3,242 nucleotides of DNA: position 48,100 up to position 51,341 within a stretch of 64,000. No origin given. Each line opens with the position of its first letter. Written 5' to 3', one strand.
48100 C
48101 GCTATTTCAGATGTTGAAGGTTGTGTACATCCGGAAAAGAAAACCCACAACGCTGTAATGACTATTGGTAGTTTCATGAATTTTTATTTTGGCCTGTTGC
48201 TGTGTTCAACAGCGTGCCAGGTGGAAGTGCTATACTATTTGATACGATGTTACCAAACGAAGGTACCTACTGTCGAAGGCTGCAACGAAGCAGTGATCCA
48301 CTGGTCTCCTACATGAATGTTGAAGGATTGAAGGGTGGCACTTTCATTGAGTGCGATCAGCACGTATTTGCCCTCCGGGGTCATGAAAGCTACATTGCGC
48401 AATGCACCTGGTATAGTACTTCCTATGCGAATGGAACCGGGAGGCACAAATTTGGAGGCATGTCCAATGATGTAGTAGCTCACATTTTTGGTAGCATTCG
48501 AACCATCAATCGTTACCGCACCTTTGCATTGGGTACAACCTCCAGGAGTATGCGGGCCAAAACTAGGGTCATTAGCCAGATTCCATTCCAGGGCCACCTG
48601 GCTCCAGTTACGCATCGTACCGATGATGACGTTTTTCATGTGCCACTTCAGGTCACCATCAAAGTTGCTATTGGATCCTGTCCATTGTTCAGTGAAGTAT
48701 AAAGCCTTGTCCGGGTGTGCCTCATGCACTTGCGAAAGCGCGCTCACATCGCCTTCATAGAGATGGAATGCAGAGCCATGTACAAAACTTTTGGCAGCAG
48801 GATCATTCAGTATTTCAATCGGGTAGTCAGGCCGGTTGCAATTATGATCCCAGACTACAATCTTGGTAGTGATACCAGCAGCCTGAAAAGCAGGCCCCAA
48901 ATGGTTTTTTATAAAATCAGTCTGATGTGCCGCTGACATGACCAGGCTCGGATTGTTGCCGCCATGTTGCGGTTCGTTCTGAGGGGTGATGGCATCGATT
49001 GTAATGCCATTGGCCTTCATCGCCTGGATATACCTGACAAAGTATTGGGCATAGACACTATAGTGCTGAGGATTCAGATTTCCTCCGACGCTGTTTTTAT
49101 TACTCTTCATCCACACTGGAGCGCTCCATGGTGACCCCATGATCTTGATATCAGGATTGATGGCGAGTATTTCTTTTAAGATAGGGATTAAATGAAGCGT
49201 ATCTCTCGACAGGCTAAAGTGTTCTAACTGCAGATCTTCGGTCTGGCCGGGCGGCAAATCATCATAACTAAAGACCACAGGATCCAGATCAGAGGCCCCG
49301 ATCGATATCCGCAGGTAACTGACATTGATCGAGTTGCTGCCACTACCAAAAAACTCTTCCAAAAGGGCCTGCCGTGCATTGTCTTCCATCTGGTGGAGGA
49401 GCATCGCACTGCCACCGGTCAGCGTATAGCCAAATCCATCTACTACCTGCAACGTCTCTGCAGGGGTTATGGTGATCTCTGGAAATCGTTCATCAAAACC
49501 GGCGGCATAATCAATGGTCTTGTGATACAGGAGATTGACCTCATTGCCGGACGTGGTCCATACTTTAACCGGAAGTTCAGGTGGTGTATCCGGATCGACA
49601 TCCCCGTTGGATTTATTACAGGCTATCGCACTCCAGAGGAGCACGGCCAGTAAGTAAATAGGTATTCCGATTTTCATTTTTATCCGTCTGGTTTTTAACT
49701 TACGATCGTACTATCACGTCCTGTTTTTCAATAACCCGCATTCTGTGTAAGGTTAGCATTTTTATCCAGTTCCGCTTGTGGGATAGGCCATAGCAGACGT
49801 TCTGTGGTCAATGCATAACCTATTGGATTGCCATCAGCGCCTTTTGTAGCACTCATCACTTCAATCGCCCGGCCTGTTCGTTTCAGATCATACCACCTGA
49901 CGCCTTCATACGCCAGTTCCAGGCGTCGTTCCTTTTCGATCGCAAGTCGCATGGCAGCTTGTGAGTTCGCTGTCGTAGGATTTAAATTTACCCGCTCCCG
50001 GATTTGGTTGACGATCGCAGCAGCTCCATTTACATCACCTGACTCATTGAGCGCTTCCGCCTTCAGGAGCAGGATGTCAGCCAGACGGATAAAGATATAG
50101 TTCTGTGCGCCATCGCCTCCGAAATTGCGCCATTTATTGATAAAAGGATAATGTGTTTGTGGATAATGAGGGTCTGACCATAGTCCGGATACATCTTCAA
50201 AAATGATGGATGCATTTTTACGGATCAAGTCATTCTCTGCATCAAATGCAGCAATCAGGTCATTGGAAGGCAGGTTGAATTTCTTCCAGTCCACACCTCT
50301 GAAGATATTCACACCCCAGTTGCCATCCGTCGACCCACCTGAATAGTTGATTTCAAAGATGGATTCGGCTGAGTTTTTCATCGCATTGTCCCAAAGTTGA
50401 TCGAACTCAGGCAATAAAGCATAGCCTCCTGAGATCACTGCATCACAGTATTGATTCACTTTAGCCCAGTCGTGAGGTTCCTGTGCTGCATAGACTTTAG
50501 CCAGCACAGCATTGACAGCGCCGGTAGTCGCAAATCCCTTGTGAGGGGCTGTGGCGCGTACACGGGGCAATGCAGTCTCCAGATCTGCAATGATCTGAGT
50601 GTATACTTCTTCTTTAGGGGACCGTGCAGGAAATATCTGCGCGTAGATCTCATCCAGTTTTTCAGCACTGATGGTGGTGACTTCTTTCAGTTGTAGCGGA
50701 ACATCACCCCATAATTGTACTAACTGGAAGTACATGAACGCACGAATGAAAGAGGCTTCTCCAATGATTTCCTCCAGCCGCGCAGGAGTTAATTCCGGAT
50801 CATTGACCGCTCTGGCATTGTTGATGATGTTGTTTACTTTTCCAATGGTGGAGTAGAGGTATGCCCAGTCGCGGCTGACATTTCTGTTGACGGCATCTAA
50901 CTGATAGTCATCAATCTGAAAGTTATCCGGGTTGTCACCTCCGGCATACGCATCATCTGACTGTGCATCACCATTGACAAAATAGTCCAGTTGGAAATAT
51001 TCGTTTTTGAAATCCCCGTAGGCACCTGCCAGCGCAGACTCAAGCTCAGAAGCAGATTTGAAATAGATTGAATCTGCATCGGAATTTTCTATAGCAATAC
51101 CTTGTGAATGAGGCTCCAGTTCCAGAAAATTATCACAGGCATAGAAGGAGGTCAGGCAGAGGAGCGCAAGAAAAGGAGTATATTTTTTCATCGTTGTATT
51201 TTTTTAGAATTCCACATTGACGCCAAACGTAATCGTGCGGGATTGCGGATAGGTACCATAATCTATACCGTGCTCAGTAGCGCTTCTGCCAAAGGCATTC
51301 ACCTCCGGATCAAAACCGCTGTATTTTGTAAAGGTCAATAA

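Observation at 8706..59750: A mosaic of short tandem repeats (7-, 8-, 9-, 15-, 16-mers) fills at least eleven intergenic regions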

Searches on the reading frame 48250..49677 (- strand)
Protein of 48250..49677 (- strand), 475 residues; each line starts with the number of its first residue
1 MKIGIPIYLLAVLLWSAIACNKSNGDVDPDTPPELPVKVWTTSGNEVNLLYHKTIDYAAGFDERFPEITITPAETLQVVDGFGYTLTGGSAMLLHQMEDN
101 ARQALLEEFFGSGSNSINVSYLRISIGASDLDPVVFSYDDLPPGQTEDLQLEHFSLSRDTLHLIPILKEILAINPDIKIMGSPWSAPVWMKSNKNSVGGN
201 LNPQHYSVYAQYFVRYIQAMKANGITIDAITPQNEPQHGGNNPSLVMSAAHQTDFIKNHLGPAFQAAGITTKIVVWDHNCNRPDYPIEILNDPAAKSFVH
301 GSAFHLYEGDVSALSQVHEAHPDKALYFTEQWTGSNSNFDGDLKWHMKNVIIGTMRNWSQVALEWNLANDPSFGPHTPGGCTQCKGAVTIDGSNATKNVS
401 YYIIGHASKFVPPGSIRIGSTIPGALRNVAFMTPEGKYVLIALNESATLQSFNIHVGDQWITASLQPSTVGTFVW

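Call 62: search_protein_families(library=pfam, proteins=[window:48250-49677:-])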
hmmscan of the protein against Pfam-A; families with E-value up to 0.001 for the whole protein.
window:48250-49677:- (475 aa): 4 families
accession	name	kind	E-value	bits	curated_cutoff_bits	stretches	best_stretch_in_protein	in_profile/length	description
PF02055.22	Glyco_hydro_30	-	5.4e-49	167.5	23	1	79-411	1-348/348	Glycosyl hydrolase family 30 TIM-barrel domain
PF02057.21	Glyco_hydro_59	-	1.3e-12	48.1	27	1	80-344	2-232/294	Glycosyl hydrolase family 59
PF17189.10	Glyco_hydro_30C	-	1.4e-11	44.8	22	1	414-473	1-65/65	Glycosyl hydrolase family 30 beta sandwich domain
PF14587.12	Glyco_hydr_30_2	-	3.3e-06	27.1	27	1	181-279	123-228/364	O-Glycosyl hydrolase family 30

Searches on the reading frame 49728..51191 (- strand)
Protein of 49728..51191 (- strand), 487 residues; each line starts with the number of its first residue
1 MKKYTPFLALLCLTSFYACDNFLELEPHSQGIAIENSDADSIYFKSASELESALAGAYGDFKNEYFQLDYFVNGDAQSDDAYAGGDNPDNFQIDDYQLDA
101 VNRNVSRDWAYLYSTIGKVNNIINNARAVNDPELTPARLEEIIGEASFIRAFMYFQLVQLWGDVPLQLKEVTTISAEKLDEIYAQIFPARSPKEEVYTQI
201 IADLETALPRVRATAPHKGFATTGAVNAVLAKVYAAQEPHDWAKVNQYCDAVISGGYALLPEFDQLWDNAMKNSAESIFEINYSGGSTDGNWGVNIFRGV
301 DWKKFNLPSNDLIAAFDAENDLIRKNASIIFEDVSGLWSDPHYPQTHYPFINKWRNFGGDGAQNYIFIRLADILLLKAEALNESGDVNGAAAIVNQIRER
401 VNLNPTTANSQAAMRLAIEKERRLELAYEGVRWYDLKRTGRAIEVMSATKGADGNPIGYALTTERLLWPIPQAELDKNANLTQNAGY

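Call 62: search_protein_families(library=pfam, proteins=[window:49728-51191:-])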
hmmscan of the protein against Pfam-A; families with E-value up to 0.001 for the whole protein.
window:49728-51191:- (487 aa): 3 families
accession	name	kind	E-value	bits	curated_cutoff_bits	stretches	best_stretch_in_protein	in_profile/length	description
PF07980.17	SusD_RagB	-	2.7e-35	122.9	23.1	1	348-487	132-297/297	SusD family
PF14322.12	SusD-like_3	-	6.2e-20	72.7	27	1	22-234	2-190/191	Starch-binding associating with outer membrane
PF12771.13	SusD-like_2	-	1.5e-05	24.4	27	1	96-211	47-150/415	Starch-binding associating with outer membrane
